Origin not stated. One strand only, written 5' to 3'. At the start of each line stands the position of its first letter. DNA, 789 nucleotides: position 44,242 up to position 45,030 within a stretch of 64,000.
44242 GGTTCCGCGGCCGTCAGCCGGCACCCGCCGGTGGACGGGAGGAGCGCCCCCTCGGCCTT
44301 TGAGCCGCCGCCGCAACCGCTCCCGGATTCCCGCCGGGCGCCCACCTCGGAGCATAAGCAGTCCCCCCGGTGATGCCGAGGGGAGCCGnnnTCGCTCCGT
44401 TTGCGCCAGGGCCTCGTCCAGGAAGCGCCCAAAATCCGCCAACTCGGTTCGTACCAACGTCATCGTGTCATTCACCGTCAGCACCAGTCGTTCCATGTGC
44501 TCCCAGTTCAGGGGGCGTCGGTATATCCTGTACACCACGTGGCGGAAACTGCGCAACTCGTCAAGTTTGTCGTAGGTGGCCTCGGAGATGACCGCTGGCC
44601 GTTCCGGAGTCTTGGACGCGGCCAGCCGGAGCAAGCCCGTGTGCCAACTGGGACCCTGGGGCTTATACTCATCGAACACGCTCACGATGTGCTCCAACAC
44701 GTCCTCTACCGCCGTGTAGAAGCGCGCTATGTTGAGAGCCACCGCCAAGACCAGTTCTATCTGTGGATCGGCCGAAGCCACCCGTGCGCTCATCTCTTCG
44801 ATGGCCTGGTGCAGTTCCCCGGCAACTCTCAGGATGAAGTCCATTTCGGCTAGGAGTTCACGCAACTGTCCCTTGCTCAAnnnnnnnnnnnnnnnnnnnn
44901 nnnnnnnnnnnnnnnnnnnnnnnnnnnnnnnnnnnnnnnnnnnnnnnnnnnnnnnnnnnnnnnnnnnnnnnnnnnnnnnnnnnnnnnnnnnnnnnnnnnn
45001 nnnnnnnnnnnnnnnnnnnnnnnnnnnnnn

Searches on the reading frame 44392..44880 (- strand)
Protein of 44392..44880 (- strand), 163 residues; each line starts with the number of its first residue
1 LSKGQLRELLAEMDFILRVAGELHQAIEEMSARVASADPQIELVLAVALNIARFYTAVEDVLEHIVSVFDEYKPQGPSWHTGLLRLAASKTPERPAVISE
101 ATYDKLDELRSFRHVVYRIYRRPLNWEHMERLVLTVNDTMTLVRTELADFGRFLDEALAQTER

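Call 5: search_protein_families(library=ncbifam, proteins=[window:44392-44880:-], max_evalue=1)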
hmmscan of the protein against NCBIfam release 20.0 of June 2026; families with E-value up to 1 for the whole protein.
seq(163 aa): 0 families

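Call 6: search_protein_families(library=pfam, proteins=[window:44392-44880:-], max_evalue=1)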
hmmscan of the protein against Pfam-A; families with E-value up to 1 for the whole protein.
seq(163 aa): 4 families
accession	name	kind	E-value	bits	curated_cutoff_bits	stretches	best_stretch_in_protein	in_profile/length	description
PF20797.2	HepT-like_2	-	1.6e-30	105.9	27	1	46-153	1-109/110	HepT-like protein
PF07637.16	PSD5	-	0.057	14.2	34.2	1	113-135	7-29/62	Protein of unknown function (DUF1595)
PF05164.18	ZapA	-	0.067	14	23.8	1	15-62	21-67/88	Cell division protein ZapA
PF08064.18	UME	-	0.19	12.1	23.2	1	23-67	36-80/102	UME (NUC010) domain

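Call 9: find_homologous_proteins(query=window:44392-44880:-)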
Query seq(163 aa) (163 aa): 3 proteins with E <= 0.001 among 364 candidates.
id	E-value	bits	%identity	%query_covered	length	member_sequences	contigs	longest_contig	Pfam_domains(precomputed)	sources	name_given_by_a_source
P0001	1.4e-97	342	98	100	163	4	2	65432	PF20797.3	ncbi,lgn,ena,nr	ncbi:MAG: hypothetical protein M0Z27_06010 [Thermaerobacter sp.]|nr:hypothetical protein [Thermaerob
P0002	1.1e-63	232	84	82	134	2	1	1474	PF20797.3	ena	-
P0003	1.9e-11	62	38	63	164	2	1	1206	PF20797.3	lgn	-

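Call 18: find_encoding_contigs(protein=P0002, flank=8000, max_places=4)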
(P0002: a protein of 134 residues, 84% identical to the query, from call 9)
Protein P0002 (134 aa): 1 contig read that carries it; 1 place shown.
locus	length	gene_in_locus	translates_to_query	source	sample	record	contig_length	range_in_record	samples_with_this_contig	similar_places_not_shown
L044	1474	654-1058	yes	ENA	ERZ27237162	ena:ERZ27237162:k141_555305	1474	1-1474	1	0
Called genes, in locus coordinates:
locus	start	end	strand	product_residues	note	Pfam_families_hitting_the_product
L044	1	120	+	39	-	?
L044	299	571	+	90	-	-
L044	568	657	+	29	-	-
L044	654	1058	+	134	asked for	PF20797:HepT-like_2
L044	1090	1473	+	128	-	?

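Call 20: search_protein_representatives(protein=window:44392-44880:-)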
Query: 163 residues. Proteins with E-value up to 0.001 (for the whole library): 1556; up to 1e-10: 225; up to 1e-30: 4. The best 150 are listed.
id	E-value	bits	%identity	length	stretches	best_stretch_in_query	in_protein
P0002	3.4e-64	231.6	84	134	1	30-163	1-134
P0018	5.8e-36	140.0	42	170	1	2-161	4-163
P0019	4.4e-35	137.1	43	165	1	3-155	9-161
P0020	3.8e-34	134.1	41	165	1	3-161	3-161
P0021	5.6e-29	117.3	41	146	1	24-158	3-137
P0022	1.4e-18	83.6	35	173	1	8-156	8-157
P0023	3.2e-18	82.4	36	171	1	5-160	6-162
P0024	1.0e-17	80.8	39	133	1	38-157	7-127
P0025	1.2e-17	80.6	30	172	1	8-160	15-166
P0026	1.6e-17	80.2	35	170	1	4-162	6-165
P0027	2.7e-17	79.4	39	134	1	33-160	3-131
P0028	3.7e-17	79.0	40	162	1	32-156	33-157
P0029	1.8e-16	76.8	34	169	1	4-158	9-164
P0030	2.9e-16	76.1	37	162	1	8-157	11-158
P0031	3.2e-16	76.0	34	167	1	2-155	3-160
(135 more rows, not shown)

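Call 31: search_solved_structures(query=A1, max_evalue=10, show_alignments=2)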
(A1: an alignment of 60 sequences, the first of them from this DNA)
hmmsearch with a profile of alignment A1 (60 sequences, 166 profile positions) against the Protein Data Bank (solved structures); distinct sequences matched with E-value up to 10: 24.
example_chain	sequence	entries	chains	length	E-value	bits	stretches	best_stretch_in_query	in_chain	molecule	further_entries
5j10_A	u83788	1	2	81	0.01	18.6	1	3-62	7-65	peptide design 2L4HC2_24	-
5yep_B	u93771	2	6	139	0.016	18.1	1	14-122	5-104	Toxin-antitoxin system toxin HepN family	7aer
6m6u_B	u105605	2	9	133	0.028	17.3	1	14-117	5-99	Toxin-antitoxin system toxin HepN family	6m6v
7zr2_A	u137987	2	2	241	0.042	16.7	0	15-82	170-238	Spike protein S2',Chimeric protein mimic of SARS-CoV-2 Spike HR1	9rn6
6m6w_B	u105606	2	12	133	0.045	16.6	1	14-89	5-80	Toxin-antitoxin system toxin HepN family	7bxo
6m3p_A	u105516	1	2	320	0.052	16.4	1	7-69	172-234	Spectrin beta chain, non-erythrocytic 1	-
1eq1_A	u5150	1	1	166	0.059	16.2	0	128-163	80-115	APOLIPOPHORIN-III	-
8oyv_A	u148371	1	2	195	0.067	16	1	128-163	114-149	De novo designed soluble Claudin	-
9r1o_A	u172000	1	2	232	0.13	15.1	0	9-73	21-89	sc-apCC-6-DPH-NR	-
6kos_A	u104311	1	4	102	0.13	15.1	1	130-164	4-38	SUWA (Super WA20)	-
8hdu_A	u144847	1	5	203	0.14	15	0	128-162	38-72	De novo design cavitated protein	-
3edv_A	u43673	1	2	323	0.16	14.8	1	9-68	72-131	Spectrin beta chain, brain 1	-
2kjg_A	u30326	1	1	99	0.21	14.4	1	8-71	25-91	Archaeal protein SSO6904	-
6x8n_A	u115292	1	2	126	0.3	13.9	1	15-69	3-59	De novo designed ABLE protein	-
2wpr_A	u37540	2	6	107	0.36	13.6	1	4-67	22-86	TRIMERIC AUTOTRANSPORTER ADHESIN FRAGMENT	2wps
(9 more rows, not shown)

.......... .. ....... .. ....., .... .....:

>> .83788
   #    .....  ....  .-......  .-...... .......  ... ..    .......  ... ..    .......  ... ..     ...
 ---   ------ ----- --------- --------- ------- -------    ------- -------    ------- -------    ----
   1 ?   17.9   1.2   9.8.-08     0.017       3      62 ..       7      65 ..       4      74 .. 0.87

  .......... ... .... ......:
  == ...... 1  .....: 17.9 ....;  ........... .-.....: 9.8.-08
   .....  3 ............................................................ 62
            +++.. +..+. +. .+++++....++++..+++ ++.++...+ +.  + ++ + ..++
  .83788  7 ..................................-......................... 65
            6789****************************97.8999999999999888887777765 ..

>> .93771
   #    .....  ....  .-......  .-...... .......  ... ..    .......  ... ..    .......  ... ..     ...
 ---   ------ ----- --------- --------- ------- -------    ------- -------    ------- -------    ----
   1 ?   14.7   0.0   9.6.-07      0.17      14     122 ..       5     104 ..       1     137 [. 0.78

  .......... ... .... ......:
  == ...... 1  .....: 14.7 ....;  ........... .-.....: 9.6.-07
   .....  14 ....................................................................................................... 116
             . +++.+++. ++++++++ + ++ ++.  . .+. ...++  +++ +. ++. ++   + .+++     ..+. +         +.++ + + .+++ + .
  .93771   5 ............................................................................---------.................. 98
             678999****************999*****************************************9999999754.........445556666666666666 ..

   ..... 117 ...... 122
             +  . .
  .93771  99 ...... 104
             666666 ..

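Call 35: find_encoding_contigs(protein=P0018, flank=4000, max_places=3)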
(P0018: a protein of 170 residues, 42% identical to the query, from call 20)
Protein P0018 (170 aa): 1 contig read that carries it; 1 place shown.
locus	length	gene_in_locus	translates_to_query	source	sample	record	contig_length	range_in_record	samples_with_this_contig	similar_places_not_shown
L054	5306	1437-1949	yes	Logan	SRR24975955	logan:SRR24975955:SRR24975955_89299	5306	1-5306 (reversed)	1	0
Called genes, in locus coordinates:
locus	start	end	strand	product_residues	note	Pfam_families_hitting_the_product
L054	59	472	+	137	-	PF01850:PIN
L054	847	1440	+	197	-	-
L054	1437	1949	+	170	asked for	PF20797:HepT-like_2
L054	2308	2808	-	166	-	-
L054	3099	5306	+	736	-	?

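Call 37: find_encoding_contigs(protein=P0020, flank=4000, max_places=3)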
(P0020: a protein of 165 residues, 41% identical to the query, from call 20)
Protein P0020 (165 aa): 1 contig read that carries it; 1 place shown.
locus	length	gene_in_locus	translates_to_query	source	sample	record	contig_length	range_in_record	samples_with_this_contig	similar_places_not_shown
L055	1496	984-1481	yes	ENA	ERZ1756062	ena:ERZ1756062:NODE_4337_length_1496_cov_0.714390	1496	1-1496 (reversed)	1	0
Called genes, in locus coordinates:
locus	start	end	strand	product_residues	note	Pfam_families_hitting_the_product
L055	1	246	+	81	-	?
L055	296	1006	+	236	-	PF01040:UbiA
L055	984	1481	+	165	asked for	PF20797:HepT-like_2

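Call 38: find_encoding_contigs(protein=P0019, flank=4000, max_places=3)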
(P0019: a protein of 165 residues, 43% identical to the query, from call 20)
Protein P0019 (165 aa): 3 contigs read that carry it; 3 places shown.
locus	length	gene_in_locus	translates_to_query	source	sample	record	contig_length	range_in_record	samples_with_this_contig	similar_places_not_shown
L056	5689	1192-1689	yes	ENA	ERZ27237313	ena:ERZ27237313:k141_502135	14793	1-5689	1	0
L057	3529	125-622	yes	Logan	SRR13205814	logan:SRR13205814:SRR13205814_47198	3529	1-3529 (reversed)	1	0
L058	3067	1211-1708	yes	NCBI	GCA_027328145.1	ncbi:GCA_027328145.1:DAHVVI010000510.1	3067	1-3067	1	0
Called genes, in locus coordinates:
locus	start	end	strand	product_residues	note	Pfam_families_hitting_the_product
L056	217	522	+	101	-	-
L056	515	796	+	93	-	-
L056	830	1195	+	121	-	-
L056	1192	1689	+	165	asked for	PF20797:HepT-like_2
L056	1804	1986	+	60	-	-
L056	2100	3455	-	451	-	PF00291:PALP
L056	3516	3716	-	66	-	-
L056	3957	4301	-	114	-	PF10387:DUF2442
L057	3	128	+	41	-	?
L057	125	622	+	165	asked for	PF20797:HepT-like_2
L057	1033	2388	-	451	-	PF00291:PALP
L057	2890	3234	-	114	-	PF10387:DUF2442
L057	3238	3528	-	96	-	?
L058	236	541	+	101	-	-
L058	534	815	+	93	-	-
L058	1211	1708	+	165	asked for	PF20797:HepT-like_2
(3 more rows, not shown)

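Call 43: predict_structure(alignment_id=A1)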
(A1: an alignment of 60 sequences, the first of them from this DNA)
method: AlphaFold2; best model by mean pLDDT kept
length: 163 residues; sequences in the alignment: 60
mean_pLDDT: 97.0   pTM: 0.91
mean pLDDT of the five models: 97.0, 96.8, 96.7, 96.6, 96.4
residues with pLDDT >= 90: 159; 70-90: 4; 50-70: 0; < 50: 0
segments of 3 or more residues with pLDDT < 50: none
pLDDT, mean of each block of 10 residues (from residue 1): 96 98 98 97 98 98 97 93 98 98 98 95 95 98 98 98 92
secondary structure, 60 per line:
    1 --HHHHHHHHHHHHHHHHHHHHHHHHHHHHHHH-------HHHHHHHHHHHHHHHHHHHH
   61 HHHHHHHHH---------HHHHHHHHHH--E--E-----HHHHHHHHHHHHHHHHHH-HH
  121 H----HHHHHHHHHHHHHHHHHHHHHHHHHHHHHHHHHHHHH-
elements in order: H3-33 H41-69 H79-88 H100-117 H126-162

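Call 48: fold_search(model_id=the predicted structure, library=pdb)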
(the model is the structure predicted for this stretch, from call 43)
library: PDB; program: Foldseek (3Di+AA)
matches with E <= 10: 447; with E <= 0.001: 0
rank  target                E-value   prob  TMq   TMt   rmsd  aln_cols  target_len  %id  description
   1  6m6w_B                2.5e-02  1.00  0.64  0.77   3.1       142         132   15  Crystal structure the toxin-antitoxin MntA-HpeT mutant-Y104A (released 2020-09-30)
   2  6m6u_D                2.9e-02  0.99  0.40  0.47   6.9       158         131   16  Crystal structure the toxin-antitoxin MntA-HpeT mutant-D39ED41E (released 2020-09-30)
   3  6m6u_I                3.4e-02  0.99  0.38  0.45   6.9       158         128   16  Crystal structure the toxin-antitoxin MntA-HpeT mutant-D39ED41E (released 2020-09-30)
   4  7bxo_G                3.6e-02  1.00  0.64  0.77   3.1       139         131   14  Crystal structure of the toxin-antitoxin with AMP-PNP (released 2020-09-30)
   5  6m6u_G                3.6e-02  0.99  0.43  0.52   6.2       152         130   18  Crystal structure the toxin-antitoxin MntA-HpeT mutant-D39ED41E (released 2020-09-30)
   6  6uth_a                3.8e-02  0.96  0.39  0.31  11.7       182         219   14  Allosteric coupling between alpha-rings of 20S proteasome, 20S proteasome singly capped with a PA26/E102A_PANc, togeth (released 2020-09-09)
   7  1wwp_A                4.6e-02  1.00  0.52  0.67   3.9       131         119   12  Crystal structure of ttk003001694 from Thermus Thermophilus HB8 (released 2005-07-12)
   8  7ae6_A                4.6e-02  1.00  0.61  0.66   4.1       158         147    8  Crystal structure of di-AMPylated HEPN(R102A) toxin (released 2020-12-30)
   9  5yep_C                4.9e-02  1.00  0.47  0.56   5.5       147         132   16  Crystal structure of SO_3166-SO_3165 from Shewanella oneidensis (released 2018-03-28)
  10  7ae8_A                5.7e-02  1.00  0.70  0.75   2.9       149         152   11  Crystal structure of HEPN(R102A) toxin (released 2020-12-30)
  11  7ae6_B                5.7e-02  1.00  0.61  0.68   3.8       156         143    8  Crystal structure of di-AMPylated HEPN(R102A) toxin (released 2020-12-30)
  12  6m6w_G                5.7e-02  1.00  0.54  0.66   6.2       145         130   17  Crystal structure the toxin-antitoxin MntA-HpeT mutant-Y104A (released 2020-09-30)
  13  7ae8_D                6.3e-02  1.00  0.71  0.77   3.1       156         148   11  Crystal structure of HEPN(R102A) toxin (released 2020-12-30)
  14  6m6u_H                6.3e-02  1.00  0.53  0.64   4.9       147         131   15  Crystal structure the toxin-antitoxin MntA-HpeT mutant-D39ED41E (released 2020-09-30)
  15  7ae8_B                8.1e-02  1.00  0.76  0.81   2.6       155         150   10  Crystal structure of HEPN(R102A) toxin (released 2020-12-30)
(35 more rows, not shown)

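Call 67: search_protein_families(library=padloc, proteins=[window:44392-44880:-], max_evalue=1)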
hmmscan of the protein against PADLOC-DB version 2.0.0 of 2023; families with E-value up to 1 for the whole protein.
seq(163 aa): 0 families
